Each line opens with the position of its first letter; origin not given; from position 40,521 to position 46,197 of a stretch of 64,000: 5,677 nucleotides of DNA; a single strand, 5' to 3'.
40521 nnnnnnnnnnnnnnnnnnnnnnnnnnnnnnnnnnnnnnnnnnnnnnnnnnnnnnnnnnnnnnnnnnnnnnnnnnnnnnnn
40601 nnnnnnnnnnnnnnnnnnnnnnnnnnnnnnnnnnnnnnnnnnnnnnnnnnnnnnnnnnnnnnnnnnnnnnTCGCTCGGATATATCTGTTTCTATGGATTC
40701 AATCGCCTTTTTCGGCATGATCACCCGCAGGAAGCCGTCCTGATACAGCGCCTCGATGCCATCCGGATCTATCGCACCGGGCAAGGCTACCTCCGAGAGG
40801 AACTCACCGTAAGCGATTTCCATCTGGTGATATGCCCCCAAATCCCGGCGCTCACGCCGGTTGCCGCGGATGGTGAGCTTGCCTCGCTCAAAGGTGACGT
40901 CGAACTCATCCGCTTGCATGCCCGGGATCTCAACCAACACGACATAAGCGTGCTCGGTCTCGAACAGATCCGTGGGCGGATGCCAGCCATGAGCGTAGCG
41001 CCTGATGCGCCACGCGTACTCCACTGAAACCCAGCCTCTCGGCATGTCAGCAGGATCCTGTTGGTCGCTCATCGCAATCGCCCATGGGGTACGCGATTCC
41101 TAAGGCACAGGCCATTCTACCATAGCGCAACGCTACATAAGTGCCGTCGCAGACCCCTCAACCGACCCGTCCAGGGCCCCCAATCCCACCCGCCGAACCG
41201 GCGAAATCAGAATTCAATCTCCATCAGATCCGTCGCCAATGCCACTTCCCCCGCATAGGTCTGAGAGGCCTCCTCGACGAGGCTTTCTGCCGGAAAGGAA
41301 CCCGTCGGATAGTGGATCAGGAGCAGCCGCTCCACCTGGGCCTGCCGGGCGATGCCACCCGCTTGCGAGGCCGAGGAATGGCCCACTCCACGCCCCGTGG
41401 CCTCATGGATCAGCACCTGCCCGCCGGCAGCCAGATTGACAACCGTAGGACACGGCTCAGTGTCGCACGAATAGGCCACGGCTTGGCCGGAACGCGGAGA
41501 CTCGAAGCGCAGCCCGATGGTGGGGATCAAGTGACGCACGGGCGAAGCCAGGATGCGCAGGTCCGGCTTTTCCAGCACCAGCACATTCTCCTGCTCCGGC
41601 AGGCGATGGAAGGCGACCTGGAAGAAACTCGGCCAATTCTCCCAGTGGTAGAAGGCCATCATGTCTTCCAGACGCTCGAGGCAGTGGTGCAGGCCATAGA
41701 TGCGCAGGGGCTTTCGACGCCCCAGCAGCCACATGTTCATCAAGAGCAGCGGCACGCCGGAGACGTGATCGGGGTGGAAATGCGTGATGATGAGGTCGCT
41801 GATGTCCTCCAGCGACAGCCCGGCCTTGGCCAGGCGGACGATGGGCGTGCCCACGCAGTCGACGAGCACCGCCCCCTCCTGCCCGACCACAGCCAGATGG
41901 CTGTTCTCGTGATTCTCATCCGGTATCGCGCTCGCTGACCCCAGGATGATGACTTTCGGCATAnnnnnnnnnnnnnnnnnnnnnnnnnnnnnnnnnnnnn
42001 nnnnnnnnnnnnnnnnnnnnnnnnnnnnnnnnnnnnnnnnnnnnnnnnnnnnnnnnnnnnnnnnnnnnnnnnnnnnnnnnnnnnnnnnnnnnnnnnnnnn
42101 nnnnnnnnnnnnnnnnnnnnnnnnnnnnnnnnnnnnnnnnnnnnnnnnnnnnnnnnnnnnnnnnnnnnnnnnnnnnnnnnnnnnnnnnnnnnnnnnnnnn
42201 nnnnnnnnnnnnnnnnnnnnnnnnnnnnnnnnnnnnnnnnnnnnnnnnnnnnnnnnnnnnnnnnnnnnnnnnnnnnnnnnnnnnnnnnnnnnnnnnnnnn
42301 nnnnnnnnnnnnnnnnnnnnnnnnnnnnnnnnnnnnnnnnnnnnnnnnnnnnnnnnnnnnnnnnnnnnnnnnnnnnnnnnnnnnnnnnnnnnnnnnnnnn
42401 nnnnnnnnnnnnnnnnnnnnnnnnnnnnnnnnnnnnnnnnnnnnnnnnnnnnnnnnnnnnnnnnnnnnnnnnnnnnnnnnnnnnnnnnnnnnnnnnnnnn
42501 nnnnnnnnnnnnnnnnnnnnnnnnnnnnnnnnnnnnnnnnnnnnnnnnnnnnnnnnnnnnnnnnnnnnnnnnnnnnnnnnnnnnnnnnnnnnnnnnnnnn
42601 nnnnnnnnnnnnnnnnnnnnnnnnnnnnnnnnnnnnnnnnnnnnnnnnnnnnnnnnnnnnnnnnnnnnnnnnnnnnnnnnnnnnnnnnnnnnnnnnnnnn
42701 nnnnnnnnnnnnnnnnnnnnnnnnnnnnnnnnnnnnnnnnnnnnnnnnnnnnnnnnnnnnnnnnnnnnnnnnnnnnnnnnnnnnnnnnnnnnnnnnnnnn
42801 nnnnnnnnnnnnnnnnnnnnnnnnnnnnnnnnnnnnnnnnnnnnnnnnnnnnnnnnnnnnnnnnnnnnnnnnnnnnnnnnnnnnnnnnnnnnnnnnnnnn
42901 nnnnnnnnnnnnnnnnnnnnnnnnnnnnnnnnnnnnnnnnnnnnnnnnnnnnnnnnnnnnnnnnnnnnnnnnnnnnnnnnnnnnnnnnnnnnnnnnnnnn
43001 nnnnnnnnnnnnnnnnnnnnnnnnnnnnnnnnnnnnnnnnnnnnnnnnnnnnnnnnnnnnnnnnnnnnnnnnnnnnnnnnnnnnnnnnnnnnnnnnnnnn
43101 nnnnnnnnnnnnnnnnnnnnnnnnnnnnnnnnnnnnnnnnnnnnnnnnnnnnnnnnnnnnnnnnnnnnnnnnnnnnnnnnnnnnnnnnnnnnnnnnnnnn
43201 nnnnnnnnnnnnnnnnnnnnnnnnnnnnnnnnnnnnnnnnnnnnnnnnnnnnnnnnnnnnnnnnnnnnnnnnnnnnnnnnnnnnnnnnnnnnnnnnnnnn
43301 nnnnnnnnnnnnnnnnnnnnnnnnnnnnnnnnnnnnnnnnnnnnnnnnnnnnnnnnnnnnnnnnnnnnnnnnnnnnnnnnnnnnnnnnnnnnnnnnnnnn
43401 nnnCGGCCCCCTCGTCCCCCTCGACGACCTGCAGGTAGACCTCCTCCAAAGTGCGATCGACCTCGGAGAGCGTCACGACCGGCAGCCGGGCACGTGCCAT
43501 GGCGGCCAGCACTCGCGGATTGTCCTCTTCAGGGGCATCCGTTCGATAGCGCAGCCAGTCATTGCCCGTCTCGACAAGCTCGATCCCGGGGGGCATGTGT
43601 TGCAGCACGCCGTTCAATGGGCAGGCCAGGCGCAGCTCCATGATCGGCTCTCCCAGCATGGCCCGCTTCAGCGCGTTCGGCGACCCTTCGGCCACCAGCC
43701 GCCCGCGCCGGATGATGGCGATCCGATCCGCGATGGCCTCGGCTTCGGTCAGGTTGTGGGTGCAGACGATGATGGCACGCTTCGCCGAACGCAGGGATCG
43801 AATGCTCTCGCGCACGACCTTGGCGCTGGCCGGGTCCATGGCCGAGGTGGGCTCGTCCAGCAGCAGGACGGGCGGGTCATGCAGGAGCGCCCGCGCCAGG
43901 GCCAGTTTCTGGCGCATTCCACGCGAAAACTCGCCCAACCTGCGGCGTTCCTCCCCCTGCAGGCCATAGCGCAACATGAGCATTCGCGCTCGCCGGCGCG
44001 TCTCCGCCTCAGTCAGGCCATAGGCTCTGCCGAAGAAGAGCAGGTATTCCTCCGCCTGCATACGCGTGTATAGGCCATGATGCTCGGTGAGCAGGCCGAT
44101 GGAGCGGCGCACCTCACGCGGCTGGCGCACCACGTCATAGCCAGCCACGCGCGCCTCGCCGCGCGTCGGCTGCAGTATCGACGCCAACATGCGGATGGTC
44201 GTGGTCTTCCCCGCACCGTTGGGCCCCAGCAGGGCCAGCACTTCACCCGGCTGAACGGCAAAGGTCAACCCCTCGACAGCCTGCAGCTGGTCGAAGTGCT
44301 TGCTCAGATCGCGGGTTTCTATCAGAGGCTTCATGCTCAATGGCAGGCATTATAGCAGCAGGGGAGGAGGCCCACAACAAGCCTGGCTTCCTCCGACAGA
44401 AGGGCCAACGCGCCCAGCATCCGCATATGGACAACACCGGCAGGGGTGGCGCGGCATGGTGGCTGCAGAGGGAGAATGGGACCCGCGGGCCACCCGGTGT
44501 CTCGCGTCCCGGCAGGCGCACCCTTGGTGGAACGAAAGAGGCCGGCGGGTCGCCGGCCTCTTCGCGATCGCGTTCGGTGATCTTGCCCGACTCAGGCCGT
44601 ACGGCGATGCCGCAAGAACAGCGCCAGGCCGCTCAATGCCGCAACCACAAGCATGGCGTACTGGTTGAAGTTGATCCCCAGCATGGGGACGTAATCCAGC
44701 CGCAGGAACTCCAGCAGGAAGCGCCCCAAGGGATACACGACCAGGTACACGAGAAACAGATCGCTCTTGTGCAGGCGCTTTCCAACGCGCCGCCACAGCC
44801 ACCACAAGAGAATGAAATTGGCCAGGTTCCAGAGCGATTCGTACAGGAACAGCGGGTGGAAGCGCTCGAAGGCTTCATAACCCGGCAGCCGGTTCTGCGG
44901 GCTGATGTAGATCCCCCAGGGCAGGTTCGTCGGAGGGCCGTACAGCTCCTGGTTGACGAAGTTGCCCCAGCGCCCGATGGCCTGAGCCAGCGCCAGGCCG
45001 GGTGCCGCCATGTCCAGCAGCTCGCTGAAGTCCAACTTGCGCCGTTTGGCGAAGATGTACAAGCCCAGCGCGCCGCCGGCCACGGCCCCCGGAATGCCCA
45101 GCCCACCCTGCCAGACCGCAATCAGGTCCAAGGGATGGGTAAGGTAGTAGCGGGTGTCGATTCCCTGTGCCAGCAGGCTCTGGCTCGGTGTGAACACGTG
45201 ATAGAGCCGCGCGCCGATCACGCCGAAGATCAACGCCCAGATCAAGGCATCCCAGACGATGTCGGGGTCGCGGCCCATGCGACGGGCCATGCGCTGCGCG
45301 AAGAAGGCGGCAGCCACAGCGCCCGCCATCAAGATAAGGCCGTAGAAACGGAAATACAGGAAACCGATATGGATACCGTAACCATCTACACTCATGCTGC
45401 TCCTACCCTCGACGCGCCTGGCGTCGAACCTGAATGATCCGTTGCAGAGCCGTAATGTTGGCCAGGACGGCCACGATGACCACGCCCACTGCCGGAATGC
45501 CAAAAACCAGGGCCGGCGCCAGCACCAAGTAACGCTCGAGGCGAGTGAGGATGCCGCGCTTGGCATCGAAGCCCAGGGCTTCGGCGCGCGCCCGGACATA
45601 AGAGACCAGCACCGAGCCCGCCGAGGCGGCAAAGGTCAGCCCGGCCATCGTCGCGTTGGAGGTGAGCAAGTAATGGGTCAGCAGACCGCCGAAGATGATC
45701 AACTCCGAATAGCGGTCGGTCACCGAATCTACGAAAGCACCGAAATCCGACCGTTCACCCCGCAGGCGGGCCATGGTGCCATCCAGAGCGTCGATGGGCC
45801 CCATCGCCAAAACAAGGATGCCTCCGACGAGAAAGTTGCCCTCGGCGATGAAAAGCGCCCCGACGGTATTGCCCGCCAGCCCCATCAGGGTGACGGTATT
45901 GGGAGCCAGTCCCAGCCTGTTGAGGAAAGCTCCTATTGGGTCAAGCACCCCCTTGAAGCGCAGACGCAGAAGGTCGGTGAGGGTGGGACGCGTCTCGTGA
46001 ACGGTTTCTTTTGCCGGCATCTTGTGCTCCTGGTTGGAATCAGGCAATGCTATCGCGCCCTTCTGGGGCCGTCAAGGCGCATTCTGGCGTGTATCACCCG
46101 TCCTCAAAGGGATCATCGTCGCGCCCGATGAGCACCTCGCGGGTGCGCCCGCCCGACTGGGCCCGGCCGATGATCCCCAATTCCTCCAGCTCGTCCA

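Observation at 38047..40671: lon is cut by a single in-frame TAG inside the helical linker, with GTG as the very next codon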

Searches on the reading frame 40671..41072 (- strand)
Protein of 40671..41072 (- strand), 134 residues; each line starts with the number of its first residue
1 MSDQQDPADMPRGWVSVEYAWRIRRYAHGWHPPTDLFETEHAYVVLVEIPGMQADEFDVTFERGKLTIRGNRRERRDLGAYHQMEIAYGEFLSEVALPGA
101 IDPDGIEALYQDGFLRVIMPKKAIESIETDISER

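Call 4: search_protein_families(library=pfam, proteins=[window:40671-41072:-])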
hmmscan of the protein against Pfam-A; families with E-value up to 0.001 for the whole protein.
window:40671-41072:- (134 aa): 1 family
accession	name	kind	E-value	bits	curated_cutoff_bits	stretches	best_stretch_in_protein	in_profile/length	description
PF00011.27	HSP20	-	1.2e-16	61.1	20.8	1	37-126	3-92/102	Hsp20/alpha crystallin family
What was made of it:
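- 40668..41072 (-): hsp20 gene. Its TGA overlaps the lon ATG (ATGA at 40671..40668). An alternative ATG at 41045 corresponds to the start called in the sister. Pfam HSP20 (call 4).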

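Call 59: search_protein_families(library=ncbifam, proteins=[window:40671-41072:-], max_evalue=1e-10)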
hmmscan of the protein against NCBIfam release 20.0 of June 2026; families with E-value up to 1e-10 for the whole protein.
window:40671-41072:- (134 aa): 3 families
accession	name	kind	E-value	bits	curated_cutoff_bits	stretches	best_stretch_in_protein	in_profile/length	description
NF041800.1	Hsp20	equivalog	1.6e-13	50.5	140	1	31-126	73-154/162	archaeal heat shock protein Hsp20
NF042420.1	Hsp18_Clos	equivalog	1.5e-12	47.8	195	1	34-125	45-137/147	heat shock protein Hsp18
NF041799.1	Hsp14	equivalog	9.9e-11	41.6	100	0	24-127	11-115/118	archaeal heat shock protein Hsp14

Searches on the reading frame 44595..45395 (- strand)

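Call 41: search_protein_families(library=pfam, proteins=[window:44595-45395:-], max_evalue=0.00001)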
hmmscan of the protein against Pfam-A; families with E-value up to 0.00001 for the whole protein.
window:44595-45395:- (267 aa): 1 family
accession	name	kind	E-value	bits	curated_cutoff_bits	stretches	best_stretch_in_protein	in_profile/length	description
PF01790.23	LGT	-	8.8e-67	225.4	24.9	1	8-257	4-236/240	Prolipoprotein diacylglyceryl transferase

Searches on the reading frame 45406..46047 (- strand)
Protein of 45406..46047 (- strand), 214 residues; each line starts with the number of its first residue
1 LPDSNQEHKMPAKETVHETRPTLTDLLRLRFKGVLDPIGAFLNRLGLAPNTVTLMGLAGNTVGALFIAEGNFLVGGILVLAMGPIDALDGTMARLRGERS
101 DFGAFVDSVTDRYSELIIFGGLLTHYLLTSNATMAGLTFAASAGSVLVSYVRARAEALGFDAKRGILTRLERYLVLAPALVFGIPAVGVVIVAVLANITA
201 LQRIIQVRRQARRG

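Call 41: search_protein_families(library=pfam, proteins=[window:45406-46047:-], max_evalue=0.00001)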
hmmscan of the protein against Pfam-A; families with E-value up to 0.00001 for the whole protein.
window:45406-46047:- (214 aa): 1 family
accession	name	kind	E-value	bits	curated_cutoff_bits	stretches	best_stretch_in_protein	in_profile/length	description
PF01066.26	CDP-OH_P_transf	-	7.7e-13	49.5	22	1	48-187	3-138/152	CDP-alcohol phosphatidyltransferase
